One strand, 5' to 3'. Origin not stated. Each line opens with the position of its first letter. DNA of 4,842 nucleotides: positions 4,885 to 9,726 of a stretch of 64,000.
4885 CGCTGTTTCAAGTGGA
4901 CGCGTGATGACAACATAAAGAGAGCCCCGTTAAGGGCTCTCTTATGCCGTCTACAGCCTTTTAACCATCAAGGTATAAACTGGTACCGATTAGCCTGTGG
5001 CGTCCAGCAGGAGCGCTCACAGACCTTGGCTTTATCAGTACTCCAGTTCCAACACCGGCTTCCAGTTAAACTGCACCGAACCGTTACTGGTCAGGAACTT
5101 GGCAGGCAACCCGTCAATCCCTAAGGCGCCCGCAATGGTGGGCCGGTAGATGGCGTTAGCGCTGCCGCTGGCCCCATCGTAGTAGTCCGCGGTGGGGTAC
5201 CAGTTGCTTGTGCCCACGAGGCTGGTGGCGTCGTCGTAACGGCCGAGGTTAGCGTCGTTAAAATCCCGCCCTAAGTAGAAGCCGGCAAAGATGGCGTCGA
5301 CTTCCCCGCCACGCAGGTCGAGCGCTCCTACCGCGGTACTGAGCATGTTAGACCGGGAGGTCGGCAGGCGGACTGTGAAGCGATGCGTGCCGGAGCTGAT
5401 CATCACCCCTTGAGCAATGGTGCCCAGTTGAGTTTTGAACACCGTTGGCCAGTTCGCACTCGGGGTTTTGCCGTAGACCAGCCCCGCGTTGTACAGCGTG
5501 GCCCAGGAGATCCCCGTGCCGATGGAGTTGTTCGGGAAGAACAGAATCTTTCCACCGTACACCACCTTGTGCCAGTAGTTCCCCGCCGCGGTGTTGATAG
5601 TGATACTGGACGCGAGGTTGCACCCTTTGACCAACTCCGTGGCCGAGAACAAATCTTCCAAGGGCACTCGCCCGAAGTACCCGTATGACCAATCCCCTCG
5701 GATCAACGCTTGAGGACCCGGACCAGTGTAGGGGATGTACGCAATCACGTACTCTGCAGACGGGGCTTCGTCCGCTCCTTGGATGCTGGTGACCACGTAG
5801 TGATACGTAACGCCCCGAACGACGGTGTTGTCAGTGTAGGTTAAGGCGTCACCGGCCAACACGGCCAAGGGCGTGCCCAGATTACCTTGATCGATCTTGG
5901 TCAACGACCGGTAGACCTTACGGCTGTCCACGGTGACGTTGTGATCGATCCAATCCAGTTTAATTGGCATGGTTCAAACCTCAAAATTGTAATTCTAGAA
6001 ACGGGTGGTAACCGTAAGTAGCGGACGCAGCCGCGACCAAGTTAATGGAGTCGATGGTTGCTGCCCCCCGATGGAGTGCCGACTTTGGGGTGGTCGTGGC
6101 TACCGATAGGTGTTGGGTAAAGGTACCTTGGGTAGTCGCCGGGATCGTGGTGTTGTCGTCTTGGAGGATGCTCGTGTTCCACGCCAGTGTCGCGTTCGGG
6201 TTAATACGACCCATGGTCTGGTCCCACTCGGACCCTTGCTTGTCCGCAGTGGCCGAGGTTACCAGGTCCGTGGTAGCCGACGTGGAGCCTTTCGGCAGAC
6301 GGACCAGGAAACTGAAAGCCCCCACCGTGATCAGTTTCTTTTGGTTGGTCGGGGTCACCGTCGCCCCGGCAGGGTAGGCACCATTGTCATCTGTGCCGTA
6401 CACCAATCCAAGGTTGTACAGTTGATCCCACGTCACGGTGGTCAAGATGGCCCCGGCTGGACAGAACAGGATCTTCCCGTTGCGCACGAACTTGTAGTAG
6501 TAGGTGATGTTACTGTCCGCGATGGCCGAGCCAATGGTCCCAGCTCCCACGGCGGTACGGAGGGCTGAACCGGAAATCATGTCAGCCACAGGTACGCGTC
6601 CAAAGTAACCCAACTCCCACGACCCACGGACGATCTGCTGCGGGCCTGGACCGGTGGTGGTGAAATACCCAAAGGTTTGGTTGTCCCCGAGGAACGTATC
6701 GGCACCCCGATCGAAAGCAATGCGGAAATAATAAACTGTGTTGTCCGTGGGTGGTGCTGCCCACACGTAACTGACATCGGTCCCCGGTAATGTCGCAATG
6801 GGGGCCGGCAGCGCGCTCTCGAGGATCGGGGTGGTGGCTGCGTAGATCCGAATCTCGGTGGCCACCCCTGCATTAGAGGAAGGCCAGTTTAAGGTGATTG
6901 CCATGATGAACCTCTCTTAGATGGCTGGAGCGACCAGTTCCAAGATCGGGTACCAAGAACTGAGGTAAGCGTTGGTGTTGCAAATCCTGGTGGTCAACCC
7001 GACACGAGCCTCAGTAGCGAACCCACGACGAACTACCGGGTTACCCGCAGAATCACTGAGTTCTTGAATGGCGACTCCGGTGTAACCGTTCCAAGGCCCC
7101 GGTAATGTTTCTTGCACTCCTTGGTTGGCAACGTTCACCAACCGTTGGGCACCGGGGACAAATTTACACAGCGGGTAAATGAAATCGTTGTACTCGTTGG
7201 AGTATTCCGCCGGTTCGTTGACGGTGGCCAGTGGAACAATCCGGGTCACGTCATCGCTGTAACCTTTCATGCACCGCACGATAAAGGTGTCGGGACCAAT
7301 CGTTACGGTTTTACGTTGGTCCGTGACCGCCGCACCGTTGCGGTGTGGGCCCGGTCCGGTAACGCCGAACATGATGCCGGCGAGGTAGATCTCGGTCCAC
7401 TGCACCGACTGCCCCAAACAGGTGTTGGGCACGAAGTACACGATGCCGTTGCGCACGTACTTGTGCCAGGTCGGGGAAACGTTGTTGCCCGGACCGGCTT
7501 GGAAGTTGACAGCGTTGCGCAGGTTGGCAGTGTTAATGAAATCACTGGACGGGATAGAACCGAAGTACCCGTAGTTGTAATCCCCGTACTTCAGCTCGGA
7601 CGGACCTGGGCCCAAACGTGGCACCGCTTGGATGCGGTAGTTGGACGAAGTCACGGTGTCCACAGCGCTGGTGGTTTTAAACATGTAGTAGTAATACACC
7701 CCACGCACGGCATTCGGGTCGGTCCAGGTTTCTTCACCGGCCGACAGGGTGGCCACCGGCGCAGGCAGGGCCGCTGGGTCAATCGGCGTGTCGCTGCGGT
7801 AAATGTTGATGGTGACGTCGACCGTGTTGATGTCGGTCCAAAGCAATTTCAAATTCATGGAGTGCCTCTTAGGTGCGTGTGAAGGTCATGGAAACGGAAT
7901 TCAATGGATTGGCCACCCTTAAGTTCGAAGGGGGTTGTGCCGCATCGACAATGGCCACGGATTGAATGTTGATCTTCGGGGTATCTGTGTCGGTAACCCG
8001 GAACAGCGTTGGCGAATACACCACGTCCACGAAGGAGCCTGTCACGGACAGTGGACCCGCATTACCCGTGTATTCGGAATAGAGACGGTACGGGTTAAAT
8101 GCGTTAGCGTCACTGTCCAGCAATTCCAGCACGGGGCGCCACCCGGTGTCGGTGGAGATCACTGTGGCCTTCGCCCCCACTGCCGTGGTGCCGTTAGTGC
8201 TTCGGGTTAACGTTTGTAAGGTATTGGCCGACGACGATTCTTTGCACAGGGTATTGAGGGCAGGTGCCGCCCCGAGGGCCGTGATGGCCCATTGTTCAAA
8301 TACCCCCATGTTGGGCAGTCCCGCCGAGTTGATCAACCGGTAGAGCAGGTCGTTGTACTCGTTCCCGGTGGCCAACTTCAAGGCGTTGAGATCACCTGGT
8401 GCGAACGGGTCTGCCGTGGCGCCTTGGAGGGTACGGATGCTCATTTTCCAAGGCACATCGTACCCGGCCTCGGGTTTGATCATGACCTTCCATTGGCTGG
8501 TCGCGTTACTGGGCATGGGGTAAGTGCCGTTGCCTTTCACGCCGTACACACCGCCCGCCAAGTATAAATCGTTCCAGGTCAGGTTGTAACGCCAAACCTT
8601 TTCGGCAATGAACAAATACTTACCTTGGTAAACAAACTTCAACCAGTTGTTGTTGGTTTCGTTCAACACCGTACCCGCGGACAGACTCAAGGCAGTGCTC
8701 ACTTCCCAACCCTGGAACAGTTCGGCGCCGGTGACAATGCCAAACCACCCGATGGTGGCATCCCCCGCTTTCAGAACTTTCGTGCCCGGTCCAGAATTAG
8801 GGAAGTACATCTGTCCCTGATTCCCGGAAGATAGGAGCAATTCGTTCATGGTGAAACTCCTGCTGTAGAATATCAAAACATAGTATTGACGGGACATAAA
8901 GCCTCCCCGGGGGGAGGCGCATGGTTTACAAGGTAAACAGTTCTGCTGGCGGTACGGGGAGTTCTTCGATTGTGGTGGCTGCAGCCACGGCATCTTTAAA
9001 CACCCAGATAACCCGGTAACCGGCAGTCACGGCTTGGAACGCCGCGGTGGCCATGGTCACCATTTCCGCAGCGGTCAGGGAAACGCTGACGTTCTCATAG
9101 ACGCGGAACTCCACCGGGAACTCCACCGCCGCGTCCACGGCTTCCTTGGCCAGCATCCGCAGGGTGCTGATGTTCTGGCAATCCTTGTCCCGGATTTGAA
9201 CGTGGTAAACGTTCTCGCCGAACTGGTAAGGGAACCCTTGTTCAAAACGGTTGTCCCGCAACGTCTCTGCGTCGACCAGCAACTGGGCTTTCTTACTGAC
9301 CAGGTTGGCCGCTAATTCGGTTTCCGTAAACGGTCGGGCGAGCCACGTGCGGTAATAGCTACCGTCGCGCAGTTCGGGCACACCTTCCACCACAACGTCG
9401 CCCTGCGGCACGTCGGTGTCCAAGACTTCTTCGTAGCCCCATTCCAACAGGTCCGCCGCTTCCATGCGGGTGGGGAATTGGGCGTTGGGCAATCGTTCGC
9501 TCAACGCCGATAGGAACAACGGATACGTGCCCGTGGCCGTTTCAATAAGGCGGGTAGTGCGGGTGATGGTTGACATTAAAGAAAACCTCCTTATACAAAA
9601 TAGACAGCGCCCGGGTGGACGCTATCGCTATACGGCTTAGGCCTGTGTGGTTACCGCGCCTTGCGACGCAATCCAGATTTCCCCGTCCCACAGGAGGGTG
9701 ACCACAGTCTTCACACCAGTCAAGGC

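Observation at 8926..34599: ~25.7-kb multi-depolymerase cassette in a phiKZ-like jumbo phage: ten fibre/spike proteins sorted into three N-terminal docking classes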

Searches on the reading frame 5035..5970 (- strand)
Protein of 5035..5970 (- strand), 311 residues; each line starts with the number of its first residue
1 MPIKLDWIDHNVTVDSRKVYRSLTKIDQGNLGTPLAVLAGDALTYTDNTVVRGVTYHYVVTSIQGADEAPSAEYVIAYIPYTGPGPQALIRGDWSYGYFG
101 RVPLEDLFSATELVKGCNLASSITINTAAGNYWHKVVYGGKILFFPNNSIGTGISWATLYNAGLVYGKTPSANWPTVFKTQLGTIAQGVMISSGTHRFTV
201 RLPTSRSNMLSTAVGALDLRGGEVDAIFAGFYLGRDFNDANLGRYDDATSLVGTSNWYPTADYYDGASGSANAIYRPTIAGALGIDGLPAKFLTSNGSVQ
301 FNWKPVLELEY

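Call 5: search_protein_families(library=pfam, proteins=[window:5035-5970:-], max_evalue=0.01)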
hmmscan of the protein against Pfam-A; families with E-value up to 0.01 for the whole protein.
window:5035-5970:- (311 aa): 0 families

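Call 10: search_protein_families(library=phrogs, proteins=[window:5035-5970:-], max_evalue=0.001)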
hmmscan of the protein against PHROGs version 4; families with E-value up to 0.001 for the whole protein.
window:5035-5970:- (311 aa): 6 families
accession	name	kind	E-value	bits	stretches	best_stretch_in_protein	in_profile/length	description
phrog_1062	-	unknown function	1.1e-53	183.9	1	1-310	147-446/736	-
phrog_3589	-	head and packaging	4.7e-28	99.4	1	76-214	153-292/512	virion structural protein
phrog_34810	-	unknown function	8.5e-12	45.6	1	4-205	2-212/653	-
phrog_10304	-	head and packaging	1.7e-10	41.7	1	17-74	3-60/213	virion structural protein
phrog_16120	-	head and packaging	2.1e-10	41.1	1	84-308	21-218/511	virion structural protein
phrog_21620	-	head and packaging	2e-06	27.7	1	88-168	192-272/616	virion structural protein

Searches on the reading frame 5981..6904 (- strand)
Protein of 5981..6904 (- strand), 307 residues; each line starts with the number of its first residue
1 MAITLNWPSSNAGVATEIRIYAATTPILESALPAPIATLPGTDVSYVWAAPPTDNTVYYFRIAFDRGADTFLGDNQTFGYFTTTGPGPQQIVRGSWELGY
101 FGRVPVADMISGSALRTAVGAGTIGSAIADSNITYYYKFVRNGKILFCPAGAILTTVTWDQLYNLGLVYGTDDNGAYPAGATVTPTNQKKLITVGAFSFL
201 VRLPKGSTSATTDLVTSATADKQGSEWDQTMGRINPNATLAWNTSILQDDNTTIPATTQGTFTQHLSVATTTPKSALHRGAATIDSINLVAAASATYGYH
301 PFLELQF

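Call 5: search_protein_families(library=pfam, proteins=[window:5981-6904:-], max_evalue=0.01)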
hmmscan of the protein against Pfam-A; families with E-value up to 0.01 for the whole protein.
window:5981-6904:- (307 aa): 0 families

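Call 10: search_protein_families(library=phrogs, proteins=[window:5981-6904:-], max_evalue=0.001)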
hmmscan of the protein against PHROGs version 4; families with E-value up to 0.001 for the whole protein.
window:5981-6904:- (307 aa): 5 families
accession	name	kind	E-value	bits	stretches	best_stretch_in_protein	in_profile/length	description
phrog_1062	-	unknown function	9.9e-60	203.9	1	1-305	147-445/736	-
phrog_3589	-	head and packaging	1.3e-33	117.8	1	70-305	145-379/512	virion structural protein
phrog_34810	-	unknown function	2.5e-09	37.4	1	10-205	8-211/653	-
phrog_16120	-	head and packaging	1.3e-08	35.2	1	86-304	21-218/511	virion structural protein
phrog_21620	-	head and packaging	2.1e-08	34.2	1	89-171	191-272/616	virion structural protein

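Call 31: search_solved_structures(query=window:5981-6904:-, max_evalue=1)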
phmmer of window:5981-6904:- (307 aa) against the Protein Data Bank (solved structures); distinct sequences matched with E-value up to 1: 21.
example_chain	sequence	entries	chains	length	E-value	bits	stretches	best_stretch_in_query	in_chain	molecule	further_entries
6xli_A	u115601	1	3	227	0.018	17.7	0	238-278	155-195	PT3 Fab Heavy Chain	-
9mnb_L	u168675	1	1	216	0.047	16.4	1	5-76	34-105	Light chain of E104.v2 Fab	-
6vvu_F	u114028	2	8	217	0.047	16.3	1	5-76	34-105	Fab E104.v1 light chain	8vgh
8vbl_H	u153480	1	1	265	0.049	16.3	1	124-278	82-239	Bovine Fab ElsE6 heavy chain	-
8bcz_F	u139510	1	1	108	0.13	14.9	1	4-74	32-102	EY6A light chain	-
9yok_D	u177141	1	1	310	0.16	14.6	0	237-278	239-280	Fab-14 heavy chain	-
7yr1_L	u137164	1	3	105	0.18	14.4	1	4-66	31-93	XG2v024 Light chain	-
9pdx_B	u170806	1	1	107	0.21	14.2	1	4-64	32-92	MPV513 Light Chain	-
7ru5_L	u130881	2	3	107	0.23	14.1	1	4-65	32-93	CC6.30 Fab kappa chain Fv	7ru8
9dsk_H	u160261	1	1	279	0.28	13.8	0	124-278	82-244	115 Fab heavy chain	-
6zcz_L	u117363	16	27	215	0.33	13.6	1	4-77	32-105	EY6A light chain | EY6A Fab light chain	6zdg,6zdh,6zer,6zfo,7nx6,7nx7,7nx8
7kcr_L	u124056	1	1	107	0.37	13.4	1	3-64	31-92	ADI30056 Fab light chain variable region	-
8vbr_H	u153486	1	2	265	0.4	13.3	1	124-278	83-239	Bovine Fab Else11 heavy chain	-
9l6c_L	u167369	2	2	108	0.42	13.2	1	4-66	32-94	Light chain of Fab S304 | Light chain of S304 Fab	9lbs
8veg_A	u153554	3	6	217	0.5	13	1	5-76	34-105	Fab E104.v1.4DS.S112F light chain | Fab E104.v1.4DS.A114F light chain | Fab E104.v1.4DS light chain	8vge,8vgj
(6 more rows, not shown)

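Call 109: search_dna_similar(query=window:5981-6904:-, collection=phages, mode=protein, max_rows=15, max_evalue=0.00001)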
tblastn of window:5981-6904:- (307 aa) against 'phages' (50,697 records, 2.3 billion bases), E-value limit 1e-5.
Records with a match: 114; places in all: 472; records where one place covers at least 80% of the query: 40.
Best place of each record, by identity: <60% 114.
By first word of the organism name: Erwinia 59; Salmonella 23; Pseudomonas 18; Ralstonia 5; Cronobacter 2; Escherichia 2; Serratia 2; Enterobacteria 1; Proteus 1; Shewanella 1.
By host as written in the record: Erwinia amylovora 34; Erwinia amylovora ATCC 29780 19; - 18; Pseudomonas fluorescens SBW25 4; Salmonella enterica 4; Erwinia amylovora B0.1960 (NCAIM, Hungary) 2; Pseudomonas aeruginosa 2; Salmonella sp. 2; and 21 more.
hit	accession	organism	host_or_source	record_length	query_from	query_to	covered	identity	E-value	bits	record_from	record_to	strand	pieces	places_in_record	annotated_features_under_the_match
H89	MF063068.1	Pseudomonas phage Noxifer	Pseudomonas fluorescens SBW25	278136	1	307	100%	40.4%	2e-40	155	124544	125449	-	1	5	putative virion structural protein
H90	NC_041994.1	Pseudomonas phage Noxifer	Pseudomonas fluorescens SBW25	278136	1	307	100%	40.4%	2e-40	155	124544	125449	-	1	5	putative virion structural protein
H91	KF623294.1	Erwinia phage PhiEaH1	Erwinia amylovora B0.1960 (NCAIM, ...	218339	10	307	97%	37.8%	4e-31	128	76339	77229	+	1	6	putative virion structural protein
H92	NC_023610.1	Erwinia phage PhiEaH1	Erwinia amylovora B0.1960 (NCAIM, ...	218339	10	307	97%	37.8%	4e-31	128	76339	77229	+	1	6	putative virion structural protein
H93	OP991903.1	Erwinia phage vB_Ea277G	Erwinia amylovora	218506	10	307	97%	36.2%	3e-30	126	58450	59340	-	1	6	hypothetical protein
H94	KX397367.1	Erwinia phage vB_EamM_EarlPhillipIV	Erwinia amylovora ATCC 29780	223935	1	290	94%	36.4%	5e-31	128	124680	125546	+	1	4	putative virion structural protein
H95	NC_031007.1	Erwinia phage vB_EamM_EarlPhillipIV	Erwinia amylovora ATCC 29780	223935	1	290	94%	36.4%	5e-31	128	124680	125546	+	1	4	putative virion structural protein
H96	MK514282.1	Erwinia phage Derbicus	Erwinia amylovora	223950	1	290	94%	36.4%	5e-31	128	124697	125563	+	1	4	putative virion structural protein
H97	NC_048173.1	Erwinia phage Derbicus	Erwinia amylovora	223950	1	290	94%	36.4%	5e-31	128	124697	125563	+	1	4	putative virion structural protein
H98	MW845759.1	Erwinia phage pEa_SNUABM_38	Erwinia amylovora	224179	1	275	90%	35.8%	2e-28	120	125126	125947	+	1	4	hypothetical protein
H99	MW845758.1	Erwinia phage pEa_SNUABM_11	Erwinia amylovora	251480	1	305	99%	32.1%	4e-19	94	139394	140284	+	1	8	hypothetical protein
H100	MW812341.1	Erwinia phage pEa_SNUABM_9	Erwinia amylovora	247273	1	305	99%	31.1%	3e-17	88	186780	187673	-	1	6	hypothetical protein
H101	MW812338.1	Erwinia phage pEa_SNUABM_4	Erwinia amylovora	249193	1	283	92%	33.3%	2e-28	120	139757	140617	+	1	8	hypothetical protein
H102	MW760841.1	Erwinia phage pEa_SNUABM_8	Erwinia amylovora TS3128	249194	1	283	92%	33.3%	2e-28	120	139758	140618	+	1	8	putative virion structural protein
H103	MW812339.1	Erwinia phage pEa_SNUABM_29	Erwinia amylovora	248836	1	297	97%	31.6%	2e-17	89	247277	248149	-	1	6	hypothetical protein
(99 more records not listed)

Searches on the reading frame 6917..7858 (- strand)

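Call 5: search_protein_families(library=pfam, proteins=[window:6917-7858:-], max_evalue=0.01)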
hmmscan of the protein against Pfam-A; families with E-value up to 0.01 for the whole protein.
window:6917-7858:- (313 aa): 0 families

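Call 10: search_protein_families(library=phrogs, proteins=[window:6917-7858:-], max_evalue=0.001)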
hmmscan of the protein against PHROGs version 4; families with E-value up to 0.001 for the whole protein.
window:6917-7858:- (313 aa): 4 families
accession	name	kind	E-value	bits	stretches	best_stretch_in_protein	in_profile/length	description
phrog_1062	-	unknown function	6.6e-62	211.1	1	1-312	147-449/736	-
phrog_3589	-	head and packaging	3.6e-22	80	1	74-188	151-268/512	virion structural protein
phrog_10304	-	head and packaging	1.4e-10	42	1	18-80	4-66/213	virion structural protein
phrog_16120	-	head and packaging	6.8e-09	36.1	1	84-165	21-102/511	virion structural protein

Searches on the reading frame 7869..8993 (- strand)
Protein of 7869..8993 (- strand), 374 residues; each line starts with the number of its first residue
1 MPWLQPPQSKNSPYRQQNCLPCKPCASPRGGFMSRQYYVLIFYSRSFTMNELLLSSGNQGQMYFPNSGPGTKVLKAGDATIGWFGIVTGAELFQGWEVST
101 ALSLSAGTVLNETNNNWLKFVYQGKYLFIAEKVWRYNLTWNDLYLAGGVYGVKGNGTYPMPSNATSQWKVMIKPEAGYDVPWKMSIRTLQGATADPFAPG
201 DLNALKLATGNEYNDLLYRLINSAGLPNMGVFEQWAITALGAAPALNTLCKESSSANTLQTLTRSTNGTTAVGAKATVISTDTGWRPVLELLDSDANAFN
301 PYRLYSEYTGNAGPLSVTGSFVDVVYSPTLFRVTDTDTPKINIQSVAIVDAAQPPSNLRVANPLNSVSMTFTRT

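Call 5: search_protein_families(library=pfam, proteins=[window:7869-8993:-], max_evalue=0.01)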
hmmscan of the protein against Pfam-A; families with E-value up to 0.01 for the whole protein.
window:7869-8993:- (374 aa): 0 families

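Call 10: search_protein_families(library=phrogs, proteins=[window:7869-8993:-], max_evalue=0.001)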
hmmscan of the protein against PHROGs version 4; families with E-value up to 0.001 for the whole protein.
window:7869-8993:- (374 aa): 4 families
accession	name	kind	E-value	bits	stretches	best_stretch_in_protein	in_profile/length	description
phrog_3589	-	head and packaging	7.9e-40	138.2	1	55-318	147-406/512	virion structural protein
phrog_1062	-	unknown function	2e-39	136.8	1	45-304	208-458/736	-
phrog_16120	-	head and packaging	1.1e-13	51.9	1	49-150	1-101/511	virion structural protein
phrog_21620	-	head and packaging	6.2e-07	29.4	0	75-144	194-264/616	virion structural protein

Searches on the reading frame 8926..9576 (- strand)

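Call 4: search_protein_families(library=pfam, proteins=[window:8926-9576:-], max_evalue=0.01)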
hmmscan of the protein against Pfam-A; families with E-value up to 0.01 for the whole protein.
window:8926-9576:- (216 aa): 1 family
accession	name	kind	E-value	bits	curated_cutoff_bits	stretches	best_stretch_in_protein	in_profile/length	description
PF14301.12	DUF4376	-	3.2e-13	50.5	25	1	96-203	3-99/106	Domain of unknown function (DUF4376)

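Call 9: search_protein_families(library=phrogs, proteins=[window:8926-9576:-], max_evalue=0.001)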
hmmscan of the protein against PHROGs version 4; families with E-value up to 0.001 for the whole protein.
window:8926-9576:- (216 aa): 2 families
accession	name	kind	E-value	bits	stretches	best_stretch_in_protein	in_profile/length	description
phrog_4998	-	unknown function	3e-57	194.8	1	1-214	1-215/218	-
phrog_1348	-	tail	9.8e-05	23.2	1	86-206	53-170/224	tail fiber protein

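Call 85: search_protein_families(library=ncbifam, proteins=[window:8926-9576:-], max_evalue=0.01)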
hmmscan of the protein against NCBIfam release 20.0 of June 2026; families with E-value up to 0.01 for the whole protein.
window:8926-9576:- (216 aa): 0 families
